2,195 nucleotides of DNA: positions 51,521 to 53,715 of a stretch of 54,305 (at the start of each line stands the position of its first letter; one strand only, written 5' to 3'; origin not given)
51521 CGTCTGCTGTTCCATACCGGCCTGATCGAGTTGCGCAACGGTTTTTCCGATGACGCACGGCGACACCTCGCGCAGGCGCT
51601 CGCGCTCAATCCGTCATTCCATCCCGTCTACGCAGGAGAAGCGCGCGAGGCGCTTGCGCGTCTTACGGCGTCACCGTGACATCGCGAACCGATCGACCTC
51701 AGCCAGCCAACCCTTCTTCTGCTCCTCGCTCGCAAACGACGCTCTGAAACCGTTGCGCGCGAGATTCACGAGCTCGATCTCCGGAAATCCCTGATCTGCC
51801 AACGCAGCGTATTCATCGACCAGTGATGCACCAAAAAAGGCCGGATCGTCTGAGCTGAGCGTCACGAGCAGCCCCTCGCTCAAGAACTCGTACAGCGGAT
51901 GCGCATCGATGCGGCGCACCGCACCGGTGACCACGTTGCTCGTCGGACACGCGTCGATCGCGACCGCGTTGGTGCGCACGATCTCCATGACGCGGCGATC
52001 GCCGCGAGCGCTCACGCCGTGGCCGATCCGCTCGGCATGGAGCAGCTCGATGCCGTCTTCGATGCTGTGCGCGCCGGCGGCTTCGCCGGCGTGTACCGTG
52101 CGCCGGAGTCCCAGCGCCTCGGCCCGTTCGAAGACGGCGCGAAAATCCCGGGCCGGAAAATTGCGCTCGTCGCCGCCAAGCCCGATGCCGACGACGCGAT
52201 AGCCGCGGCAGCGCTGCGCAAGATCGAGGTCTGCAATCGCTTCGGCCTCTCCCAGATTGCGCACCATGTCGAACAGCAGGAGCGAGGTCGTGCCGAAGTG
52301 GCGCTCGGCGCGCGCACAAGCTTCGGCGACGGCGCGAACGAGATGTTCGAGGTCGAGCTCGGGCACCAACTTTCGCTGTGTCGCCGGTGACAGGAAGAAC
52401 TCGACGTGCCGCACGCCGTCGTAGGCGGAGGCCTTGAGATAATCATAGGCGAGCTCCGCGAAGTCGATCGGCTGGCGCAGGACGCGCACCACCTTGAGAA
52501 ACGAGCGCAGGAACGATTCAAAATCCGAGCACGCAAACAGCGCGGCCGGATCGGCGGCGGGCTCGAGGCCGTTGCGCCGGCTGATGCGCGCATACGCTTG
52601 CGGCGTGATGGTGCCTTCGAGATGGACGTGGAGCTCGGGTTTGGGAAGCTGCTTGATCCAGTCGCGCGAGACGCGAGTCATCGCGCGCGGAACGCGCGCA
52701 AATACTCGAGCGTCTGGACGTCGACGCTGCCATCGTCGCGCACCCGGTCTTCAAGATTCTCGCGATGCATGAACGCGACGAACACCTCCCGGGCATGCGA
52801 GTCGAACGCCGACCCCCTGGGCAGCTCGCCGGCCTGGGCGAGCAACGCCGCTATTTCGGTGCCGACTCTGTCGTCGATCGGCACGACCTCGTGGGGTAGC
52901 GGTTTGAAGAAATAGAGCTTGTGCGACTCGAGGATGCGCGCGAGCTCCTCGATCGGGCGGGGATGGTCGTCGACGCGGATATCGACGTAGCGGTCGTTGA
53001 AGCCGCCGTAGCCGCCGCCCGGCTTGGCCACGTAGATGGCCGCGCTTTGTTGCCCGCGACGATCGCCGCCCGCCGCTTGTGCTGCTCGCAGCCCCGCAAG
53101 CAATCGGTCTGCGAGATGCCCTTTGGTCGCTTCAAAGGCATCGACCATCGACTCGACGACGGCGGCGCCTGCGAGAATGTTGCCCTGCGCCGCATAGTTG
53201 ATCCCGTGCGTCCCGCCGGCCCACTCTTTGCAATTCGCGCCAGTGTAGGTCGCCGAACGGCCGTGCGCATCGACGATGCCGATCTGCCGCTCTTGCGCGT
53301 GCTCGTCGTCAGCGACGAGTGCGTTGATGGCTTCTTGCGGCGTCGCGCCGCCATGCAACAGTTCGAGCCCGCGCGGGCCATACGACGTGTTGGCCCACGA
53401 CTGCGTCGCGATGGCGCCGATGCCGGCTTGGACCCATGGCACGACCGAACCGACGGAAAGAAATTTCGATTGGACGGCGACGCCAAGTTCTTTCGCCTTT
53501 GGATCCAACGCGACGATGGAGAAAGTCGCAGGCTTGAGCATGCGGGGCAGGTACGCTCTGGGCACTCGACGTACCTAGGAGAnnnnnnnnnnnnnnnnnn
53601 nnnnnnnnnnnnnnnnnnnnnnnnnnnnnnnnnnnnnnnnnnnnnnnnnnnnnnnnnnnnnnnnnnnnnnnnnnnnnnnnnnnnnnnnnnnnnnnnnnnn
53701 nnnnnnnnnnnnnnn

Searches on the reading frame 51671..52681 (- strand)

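Call 76: search_protein_families(library=pfam, proteins=[window:51671-52681:-], max_evalue=0.0001)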
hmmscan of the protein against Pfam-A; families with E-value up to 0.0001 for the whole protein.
window:51671-52681:- (336 aa): 2 families
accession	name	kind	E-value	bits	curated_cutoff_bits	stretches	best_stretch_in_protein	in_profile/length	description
PF00962.28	A_deaminase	-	9.1e-78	262.1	27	1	13-330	1-328/330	Adenosine deaminase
PF19326.5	AMP_deaminase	-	1.7e-08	33.8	27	1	196-327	456-587/630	AMP deaminase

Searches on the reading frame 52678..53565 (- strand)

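Call 76: search_protein_families(library=pfam, proteins=[window:52678-53565:-], max_evalue=0.0001)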
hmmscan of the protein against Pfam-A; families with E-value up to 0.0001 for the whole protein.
window:52678-53565:- (295 aa): 2 families
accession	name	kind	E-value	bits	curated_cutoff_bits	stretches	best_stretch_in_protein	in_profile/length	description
PF06267.17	DUF1028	-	5e-79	265.1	26.2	1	14-208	1-193/193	Family of unknown function (DUF1028)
PF08823.16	PG_binding_2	-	2.3e-07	31.4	21.1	1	218-289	1-74/74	Putative peptidoglycan binding domain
